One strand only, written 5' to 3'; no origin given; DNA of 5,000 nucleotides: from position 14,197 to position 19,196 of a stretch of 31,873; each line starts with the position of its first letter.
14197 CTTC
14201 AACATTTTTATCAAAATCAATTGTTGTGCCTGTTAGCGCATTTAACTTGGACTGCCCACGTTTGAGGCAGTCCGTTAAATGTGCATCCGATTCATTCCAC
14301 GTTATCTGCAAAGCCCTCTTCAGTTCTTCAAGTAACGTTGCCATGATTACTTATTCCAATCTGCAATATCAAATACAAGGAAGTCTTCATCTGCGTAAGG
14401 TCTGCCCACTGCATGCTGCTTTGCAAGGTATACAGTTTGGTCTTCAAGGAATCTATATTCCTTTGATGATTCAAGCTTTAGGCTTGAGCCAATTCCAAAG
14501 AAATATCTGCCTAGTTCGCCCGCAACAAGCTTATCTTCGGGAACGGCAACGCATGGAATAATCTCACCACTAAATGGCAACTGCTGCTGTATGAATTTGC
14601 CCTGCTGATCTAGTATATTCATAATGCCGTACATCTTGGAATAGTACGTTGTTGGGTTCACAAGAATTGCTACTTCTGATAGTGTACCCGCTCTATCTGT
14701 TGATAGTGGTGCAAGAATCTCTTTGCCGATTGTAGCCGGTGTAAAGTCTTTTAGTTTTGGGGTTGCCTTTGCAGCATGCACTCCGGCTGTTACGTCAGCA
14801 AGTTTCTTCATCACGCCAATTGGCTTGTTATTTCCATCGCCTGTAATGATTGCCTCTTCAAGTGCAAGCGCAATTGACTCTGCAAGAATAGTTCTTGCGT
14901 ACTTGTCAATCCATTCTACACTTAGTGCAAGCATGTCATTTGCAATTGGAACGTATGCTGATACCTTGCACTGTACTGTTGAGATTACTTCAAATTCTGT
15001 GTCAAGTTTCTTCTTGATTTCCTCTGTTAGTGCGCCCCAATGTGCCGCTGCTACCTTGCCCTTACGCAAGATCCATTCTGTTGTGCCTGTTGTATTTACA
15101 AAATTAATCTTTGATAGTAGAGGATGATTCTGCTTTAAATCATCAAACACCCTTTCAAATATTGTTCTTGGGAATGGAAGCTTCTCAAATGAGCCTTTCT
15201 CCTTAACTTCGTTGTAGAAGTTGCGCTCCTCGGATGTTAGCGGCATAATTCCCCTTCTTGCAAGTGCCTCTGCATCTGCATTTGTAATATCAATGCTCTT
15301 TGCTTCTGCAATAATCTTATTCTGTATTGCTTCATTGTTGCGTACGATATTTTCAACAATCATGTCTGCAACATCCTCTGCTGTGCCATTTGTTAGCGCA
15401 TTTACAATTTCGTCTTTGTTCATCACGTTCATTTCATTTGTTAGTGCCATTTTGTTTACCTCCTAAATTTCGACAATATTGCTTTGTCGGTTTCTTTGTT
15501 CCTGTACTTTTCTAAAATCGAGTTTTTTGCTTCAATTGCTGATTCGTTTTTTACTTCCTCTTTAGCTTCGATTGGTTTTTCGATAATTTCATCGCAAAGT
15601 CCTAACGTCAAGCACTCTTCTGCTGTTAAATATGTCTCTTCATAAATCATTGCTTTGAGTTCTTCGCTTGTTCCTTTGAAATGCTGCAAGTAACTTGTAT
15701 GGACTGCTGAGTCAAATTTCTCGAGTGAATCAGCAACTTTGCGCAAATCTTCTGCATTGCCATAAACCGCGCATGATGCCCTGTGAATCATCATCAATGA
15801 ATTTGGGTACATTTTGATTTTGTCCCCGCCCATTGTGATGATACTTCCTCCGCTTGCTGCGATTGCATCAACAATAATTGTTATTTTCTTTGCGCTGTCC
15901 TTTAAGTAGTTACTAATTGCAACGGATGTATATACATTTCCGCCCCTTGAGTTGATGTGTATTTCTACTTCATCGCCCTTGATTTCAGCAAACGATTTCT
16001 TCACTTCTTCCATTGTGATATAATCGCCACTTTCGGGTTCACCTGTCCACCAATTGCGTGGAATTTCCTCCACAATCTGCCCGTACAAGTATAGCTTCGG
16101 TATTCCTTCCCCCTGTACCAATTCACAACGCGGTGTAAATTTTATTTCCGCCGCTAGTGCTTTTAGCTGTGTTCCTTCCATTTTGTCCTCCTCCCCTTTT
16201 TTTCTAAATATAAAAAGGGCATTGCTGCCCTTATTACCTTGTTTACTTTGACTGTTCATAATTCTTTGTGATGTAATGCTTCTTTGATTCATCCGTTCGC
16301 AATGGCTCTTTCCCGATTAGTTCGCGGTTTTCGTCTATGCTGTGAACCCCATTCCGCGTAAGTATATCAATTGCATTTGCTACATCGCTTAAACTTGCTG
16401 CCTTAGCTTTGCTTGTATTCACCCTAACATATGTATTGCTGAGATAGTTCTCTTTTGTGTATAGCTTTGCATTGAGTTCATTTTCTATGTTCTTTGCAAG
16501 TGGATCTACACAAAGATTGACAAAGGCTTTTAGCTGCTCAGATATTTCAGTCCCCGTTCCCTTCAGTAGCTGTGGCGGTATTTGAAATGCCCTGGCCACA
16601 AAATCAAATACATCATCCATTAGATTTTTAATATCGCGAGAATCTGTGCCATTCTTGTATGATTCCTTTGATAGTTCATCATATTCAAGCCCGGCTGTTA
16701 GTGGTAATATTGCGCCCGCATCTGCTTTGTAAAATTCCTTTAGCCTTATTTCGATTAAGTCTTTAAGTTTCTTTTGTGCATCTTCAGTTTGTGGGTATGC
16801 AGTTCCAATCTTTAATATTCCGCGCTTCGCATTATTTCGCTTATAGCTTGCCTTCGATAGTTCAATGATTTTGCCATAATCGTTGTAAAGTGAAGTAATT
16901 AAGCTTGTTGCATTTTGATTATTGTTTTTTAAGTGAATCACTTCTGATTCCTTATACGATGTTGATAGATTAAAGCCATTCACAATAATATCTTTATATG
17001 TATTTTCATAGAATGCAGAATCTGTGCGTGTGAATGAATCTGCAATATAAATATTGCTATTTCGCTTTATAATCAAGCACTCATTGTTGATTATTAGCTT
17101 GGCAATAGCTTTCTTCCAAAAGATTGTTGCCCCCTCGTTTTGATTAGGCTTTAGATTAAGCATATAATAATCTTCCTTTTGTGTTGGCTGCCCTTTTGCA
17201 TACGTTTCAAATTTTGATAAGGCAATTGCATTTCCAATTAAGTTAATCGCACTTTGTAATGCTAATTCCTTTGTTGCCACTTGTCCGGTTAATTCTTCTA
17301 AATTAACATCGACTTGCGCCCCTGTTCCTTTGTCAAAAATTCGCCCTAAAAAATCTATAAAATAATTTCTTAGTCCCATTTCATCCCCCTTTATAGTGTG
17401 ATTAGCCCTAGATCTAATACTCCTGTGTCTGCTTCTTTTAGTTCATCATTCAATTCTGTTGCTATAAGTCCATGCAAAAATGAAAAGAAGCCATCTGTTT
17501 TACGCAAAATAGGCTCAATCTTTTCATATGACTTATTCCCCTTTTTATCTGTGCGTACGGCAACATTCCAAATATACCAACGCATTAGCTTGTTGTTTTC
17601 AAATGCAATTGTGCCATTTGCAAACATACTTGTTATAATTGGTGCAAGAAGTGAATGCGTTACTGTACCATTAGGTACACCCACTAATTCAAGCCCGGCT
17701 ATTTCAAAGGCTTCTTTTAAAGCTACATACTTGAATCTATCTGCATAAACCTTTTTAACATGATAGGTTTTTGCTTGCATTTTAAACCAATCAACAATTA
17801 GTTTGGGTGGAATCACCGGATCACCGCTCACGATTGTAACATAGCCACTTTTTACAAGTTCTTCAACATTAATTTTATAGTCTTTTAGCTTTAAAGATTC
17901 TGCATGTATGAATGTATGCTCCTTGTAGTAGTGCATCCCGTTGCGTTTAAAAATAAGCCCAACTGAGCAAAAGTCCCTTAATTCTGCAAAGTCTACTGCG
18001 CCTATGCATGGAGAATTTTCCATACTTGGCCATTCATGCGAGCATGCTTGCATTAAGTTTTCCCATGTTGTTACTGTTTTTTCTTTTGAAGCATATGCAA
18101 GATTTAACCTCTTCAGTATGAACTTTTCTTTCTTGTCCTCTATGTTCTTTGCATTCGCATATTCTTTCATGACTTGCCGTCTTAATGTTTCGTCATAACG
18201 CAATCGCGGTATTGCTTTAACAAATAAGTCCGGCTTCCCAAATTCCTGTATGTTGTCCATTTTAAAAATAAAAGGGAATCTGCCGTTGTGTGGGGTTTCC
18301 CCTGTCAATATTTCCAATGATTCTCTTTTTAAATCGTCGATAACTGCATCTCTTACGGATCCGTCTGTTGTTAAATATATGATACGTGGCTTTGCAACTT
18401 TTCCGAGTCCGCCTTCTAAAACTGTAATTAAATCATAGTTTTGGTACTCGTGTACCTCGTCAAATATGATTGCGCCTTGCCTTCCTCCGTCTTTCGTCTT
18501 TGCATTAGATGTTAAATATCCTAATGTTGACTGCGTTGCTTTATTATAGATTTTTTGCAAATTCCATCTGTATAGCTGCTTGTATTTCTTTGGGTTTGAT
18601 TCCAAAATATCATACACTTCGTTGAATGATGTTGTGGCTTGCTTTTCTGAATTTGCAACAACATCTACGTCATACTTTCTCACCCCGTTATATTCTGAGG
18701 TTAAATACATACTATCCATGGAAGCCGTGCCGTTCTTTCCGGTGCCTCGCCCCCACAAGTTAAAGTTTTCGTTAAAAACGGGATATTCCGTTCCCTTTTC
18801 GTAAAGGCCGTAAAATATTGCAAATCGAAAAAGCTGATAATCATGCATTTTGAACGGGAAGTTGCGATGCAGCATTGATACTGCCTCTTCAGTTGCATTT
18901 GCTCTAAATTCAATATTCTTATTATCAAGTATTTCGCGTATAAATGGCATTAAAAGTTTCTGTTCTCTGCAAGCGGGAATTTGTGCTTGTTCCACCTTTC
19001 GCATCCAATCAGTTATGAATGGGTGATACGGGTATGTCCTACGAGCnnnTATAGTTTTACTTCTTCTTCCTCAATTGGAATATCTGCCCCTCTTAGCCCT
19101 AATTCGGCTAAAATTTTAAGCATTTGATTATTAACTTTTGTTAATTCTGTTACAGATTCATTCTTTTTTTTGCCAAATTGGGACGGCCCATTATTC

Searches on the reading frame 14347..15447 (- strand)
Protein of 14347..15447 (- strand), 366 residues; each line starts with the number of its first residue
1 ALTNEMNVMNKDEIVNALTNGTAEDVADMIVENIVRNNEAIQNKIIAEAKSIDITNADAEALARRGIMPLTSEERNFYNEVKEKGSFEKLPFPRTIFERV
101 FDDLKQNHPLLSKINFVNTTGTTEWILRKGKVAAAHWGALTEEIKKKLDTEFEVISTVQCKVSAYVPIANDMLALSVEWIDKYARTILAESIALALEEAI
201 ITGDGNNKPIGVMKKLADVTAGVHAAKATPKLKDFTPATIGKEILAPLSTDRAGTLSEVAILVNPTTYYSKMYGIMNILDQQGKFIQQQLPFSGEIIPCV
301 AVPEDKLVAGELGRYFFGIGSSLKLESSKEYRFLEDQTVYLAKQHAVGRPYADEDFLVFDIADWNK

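Call 68: search_protein_families(library=pfam, proteins=[window:14347-15447:-], max_evalue=0.001)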
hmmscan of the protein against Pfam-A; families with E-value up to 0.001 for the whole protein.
window:14347-15447:- (366 aa): 1 family
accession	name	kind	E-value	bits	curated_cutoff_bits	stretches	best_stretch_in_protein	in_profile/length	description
PF05065.19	Phage_capsid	-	6e-21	75.5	24.2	1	93-359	6-278/280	Phage capsid family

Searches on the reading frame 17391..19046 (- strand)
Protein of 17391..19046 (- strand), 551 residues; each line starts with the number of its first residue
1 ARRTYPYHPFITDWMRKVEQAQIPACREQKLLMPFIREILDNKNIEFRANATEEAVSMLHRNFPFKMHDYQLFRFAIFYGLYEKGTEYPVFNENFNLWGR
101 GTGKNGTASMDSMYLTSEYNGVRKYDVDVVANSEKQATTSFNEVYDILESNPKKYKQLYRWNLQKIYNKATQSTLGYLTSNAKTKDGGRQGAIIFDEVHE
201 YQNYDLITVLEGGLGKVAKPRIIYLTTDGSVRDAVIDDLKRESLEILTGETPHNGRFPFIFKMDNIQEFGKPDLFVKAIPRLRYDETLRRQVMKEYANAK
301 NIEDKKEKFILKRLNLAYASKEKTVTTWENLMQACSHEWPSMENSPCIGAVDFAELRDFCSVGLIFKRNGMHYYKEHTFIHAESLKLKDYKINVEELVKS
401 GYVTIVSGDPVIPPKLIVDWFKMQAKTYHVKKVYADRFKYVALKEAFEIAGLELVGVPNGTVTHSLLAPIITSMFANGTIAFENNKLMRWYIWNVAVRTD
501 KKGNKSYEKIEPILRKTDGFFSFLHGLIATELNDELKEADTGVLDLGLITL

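Call 68: search_protein_families(library=pfam, proteins=[window:17391-19046:-], max_evalue=0.001)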
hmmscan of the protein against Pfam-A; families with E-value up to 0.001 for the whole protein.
window:17391-19046:- (551 aa): 2 families
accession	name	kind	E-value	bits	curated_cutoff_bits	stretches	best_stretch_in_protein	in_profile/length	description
PF20441.4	TerL_nuclease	-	7e-17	62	24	1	257-504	8-257/286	Terminase large subunit, endonuclease domain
PF03354.21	TerL_ATPase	-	3e-12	47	23.7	1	69-240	1-173/178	Terminase large subunit, ATPase domain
